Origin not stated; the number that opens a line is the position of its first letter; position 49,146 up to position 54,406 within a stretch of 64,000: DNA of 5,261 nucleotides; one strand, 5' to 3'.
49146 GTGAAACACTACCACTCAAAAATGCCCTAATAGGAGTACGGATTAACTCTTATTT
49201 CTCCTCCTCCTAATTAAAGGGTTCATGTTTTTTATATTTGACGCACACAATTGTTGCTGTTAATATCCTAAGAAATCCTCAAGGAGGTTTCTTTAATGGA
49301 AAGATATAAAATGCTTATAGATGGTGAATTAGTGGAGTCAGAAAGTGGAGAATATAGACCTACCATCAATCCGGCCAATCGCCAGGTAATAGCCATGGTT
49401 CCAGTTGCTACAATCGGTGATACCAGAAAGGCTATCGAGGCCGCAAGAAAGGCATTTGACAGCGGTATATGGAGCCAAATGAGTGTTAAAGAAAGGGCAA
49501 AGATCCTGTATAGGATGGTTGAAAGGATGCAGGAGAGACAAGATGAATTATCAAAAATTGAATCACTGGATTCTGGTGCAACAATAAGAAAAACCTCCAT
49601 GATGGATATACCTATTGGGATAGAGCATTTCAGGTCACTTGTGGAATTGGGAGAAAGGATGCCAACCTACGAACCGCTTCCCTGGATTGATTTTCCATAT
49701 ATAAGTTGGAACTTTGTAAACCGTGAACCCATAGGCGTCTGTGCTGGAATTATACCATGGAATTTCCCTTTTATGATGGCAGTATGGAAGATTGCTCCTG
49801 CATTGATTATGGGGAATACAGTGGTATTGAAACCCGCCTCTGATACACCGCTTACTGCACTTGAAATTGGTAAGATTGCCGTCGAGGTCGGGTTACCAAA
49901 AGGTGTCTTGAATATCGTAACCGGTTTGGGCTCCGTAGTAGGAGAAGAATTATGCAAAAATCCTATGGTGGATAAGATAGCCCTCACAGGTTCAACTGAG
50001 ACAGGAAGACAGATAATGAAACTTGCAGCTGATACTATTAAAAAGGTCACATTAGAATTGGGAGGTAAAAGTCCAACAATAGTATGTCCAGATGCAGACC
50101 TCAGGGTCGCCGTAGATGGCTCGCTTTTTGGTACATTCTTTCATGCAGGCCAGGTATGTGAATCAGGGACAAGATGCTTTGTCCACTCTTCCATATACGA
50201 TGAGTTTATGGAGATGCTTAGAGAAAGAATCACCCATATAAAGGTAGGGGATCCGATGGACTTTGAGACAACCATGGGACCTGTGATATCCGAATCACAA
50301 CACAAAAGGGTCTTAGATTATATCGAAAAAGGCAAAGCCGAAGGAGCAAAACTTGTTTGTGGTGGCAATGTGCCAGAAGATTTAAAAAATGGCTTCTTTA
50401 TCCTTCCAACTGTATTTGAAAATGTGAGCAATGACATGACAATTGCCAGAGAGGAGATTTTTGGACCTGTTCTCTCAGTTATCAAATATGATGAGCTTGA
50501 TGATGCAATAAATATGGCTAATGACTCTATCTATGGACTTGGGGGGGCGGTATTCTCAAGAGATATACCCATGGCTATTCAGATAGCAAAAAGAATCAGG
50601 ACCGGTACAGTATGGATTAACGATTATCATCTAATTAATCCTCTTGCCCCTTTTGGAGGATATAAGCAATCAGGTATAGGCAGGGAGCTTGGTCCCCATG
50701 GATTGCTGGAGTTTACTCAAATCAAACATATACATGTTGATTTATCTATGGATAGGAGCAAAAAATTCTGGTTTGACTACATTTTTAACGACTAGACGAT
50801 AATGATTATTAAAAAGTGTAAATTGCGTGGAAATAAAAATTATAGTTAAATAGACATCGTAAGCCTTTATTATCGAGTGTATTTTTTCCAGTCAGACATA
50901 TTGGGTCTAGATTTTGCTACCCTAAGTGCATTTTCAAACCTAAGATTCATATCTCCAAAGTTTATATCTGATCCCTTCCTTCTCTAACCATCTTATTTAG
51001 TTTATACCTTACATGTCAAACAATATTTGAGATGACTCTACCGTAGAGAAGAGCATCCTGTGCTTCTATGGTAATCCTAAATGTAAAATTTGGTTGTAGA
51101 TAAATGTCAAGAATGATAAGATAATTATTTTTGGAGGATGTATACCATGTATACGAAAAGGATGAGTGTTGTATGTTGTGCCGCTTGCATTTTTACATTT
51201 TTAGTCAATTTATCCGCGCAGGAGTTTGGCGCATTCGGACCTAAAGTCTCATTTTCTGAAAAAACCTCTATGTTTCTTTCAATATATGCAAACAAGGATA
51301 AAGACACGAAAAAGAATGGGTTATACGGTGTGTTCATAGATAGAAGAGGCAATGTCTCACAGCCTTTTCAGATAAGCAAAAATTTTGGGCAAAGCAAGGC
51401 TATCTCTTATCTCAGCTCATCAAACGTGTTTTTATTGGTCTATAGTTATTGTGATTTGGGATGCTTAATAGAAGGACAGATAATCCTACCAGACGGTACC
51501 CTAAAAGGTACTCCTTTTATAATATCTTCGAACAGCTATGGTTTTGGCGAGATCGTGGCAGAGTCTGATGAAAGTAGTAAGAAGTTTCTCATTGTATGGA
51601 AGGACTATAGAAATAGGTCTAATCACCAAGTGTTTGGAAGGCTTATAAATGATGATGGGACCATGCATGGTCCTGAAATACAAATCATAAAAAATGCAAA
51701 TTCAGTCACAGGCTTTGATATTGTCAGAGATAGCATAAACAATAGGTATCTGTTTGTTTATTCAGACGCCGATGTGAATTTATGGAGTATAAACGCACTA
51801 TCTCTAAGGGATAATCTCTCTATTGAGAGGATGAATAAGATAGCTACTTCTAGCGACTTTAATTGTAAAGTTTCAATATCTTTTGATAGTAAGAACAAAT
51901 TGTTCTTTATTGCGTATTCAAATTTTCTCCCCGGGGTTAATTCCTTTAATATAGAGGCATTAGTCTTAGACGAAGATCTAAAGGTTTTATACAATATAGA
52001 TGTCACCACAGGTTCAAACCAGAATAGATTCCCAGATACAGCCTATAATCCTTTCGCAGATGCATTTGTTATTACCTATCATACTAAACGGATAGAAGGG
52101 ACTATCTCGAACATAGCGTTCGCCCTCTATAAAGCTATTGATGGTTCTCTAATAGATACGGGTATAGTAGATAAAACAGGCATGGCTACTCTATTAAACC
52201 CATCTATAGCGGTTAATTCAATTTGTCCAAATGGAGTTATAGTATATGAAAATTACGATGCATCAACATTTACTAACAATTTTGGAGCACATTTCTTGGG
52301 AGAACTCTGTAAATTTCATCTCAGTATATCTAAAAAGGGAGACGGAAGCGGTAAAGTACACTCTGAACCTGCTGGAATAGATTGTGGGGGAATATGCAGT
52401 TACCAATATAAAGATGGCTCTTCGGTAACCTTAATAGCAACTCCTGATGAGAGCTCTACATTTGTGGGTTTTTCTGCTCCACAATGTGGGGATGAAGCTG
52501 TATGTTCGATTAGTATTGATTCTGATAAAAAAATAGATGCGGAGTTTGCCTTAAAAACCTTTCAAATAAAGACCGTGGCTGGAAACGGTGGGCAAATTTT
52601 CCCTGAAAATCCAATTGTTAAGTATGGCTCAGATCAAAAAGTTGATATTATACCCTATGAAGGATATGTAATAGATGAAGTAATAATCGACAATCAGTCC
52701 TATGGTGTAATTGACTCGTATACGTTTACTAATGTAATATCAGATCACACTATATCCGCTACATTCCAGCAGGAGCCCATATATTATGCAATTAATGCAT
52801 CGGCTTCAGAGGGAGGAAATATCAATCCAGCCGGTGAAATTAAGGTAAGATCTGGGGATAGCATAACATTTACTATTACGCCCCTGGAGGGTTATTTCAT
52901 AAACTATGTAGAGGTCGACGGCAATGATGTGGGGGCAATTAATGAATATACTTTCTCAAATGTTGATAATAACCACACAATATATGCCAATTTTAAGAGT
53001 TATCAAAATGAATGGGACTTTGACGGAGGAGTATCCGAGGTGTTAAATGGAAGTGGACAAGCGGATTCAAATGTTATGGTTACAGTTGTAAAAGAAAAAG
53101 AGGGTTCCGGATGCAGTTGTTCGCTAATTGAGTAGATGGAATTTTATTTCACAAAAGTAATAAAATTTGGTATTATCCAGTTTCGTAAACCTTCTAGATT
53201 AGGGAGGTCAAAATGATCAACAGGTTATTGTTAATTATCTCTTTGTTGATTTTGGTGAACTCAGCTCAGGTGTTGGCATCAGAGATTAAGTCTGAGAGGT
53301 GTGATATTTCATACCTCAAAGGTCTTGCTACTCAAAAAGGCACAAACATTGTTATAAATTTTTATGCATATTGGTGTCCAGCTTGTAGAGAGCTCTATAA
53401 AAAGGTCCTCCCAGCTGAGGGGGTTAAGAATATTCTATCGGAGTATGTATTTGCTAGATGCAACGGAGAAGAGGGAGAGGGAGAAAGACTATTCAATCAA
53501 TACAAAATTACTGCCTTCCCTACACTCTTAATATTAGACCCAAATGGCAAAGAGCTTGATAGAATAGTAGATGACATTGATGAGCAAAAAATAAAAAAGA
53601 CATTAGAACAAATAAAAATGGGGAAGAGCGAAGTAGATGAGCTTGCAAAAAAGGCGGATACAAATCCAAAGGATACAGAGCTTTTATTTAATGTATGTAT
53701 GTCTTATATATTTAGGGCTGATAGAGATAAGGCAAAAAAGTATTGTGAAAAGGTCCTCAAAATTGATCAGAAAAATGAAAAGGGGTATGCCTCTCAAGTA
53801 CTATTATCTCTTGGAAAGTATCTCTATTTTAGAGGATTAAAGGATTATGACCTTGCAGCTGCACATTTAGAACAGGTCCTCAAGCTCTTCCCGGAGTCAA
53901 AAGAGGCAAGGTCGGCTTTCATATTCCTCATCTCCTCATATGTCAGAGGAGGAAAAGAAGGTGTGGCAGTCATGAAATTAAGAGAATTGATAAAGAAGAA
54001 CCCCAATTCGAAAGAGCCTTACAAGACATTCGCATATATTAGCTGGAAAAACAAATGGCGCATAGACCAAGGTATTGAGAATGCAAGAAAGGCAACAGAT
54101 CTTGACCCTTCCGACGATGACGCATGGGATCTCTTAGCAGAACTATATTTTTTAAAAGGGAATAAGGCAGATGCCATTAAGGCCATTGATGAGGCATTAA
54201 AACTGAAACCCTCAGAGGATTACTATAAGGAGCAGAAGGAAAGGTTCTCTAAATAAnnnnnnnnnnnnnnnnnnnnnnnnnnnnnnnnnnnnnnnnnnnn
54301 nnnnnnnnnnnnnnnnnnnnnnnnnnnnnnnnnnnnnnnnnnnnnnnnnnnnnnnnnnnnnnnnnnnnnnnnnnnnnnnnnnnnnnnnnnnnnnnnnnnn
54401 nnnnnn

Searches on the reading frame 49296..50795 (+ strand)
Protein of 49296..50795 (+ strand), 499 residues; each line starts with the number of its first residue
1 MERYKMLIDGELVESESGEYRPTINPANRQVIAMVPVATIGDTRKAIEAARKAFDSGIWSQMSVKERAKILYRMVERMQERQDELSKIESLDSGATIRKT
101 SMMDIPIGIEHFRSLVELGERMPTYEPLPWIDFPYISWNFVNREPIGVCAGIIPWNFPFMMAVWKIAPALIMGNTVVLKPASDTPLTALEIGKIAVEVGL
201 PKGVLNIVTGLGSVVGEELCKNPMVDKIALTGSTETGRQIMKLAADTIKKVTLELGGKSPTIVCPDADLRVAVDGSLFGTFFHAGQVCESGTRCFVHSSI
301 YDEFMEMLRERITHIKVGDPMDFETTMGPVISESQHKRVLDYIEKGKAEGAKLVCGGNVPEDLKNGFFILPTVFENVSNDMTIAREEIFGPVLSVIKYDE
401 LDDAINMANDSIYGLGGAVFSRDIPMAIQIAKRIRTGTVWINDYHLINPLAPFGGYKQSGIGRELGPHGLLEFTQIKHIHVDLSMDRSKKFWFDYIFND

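Call 3: search_protein_families(library=pfam, proteins=[window:49296-50795:+], max_evalue=0.01)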
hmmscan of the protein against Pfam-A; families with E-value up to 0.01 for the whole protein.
window:49296-50795:+ (499 aa): 1 family
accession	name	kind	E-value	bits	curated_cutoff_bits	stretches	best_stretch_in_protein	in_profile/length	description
PF00171.27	Aldedh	-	3.6e-177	590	23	1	13-479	2-461/461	Aldehyde dehydrogenase family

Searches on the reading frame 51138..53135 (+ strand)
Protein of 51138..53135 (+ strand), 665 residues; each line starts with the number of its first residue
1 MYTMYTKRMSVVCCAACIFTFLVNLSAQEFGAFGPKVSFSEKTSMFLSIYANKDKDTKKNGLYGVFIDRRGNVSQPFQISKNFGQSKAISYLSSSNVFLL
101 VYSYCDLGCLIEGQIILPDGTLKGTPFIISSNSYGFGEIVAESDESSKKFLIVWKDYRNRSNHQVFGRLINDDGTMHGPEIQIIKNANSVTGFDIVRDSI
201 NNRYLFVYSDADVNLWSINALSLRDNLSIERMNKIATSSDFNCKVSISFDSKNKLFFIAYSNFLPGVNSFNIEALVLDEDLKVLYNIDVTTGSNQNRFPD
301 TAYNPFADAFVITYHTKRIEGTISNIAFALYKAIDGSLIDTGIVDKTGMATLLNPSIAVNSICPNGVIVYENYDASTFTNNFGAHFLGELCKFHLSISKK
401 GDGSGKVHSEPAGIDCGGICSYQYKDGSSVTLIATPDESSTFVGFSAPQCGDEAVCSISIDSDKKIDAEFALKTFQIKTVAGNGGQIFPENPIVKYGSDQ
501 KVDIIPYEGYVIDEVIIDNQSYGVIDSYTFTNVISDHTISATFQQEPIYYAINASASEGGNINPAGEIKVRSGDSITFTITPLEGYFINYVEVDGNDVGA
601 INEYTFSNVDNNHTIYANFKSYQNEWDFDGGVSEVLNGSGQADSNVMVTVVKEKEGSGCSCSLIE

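Call 3: search_protein_families(library=pfam, proteins=[window:51138-53135:+], max_evalue=0.01)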
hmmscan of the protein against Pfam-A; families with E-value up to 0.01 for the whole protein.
window:51138-53135:+ (665 aa): 1 family
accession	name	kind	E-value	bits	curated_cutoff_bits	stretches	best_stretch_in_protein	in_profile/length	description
PF18998.6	Flg_new_2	-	2.7e-17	62.9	23.6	2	420-472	15-71/73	Divergent InlB B-repeat domain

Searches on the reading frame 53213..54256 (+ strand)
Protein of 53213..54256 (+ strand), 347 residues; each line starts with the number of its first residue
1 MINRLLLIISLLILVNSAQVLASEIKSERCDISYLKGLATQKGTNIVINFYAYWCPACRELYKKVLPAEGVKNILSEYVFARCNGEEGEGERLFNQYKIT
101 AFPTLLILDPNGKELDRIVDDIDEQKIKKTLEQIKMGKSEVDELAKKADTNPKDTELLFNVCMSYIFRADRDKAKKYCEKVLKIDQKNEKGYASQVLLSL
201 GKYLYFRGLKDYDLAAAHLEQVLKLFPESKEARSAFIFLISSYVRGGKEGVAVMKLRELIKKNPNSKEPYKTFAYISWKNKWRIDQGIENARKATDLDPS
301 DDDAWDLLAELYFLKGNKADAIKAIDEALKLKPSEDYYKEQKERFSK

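Call 3: search_protein_families(library=pfam, proteins=[window:53213-54256:+], max_evalue=0.01)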
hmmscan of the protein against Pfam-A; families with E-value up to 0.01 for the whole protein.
window:53213-54256:+ (347 aa): 20 families
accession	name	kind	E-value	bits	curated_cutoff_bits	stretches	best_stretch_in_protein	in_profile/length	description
PF07719.23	TPR_2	-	1.4e-15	56.5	27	1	303-334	2-33/34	Tetratricopeptide repeat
PF13181.12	TPR_8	-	2.8e-13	49.3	25.7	1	303-334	2-33/34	Tetratricopeptide repeat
PF14559.12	TPR_19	-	8.1e-13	48.9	25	1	284-339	7-62/68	Tetratricopeptide repeat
PF13428.12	TPR_14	-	1.1e-12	47.7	23.5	1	303-336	2-35/44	Tetratricopeptide repeat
PF13174.12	TPR_6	-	3.3e-12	46.6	26.3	1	197-229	3-33/33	Tetratricopeptide repeat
PF00515.34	TPR_1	-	5e-12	45.5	27.8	1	308-334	7-33/34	Tetratricopeptide repeat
PF13432.12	TPR_16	-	1.3e-10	42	32.7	1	283-335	12-64/65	Tetratricopeptide repeat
PF00085.26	Thioredoxin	-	5.7e-09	36.3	23.5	1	42-132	17-102/103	Thioredoxin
PF13899.12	Thioredoxin_7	-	8.8e-09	35.8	27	1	39-110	13-83/83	Thioredoxin-like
PF13098.12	Thioredoxin_2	-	1.2e-08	35.7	27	1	39-129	1-102/104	Thioredoxin-like domain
PF13424.12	TPR_12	-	1.7e-08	35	30.1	1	160-227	8-76/77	Tetratricopeptide repeat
PF23914.1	TPR_CcmH_CycH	-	4.5e-07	30.3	42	1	298-337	46-85/158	Cytochrome c-type biogenesis protein H TPR domain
PF13905.12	Thioredoxin_8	-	2.1e-06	28.4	27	1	80-113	60-93/94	Thioredoxin-like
PF13431.12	TPR_17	-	2.8e-06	27.6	24.4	1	292-322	3-33/34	Tetratricopeptide repeat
PF13414.12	TPR_11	-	1.3e-05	25.3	26.8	0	288-316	14-42/42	TPR repeat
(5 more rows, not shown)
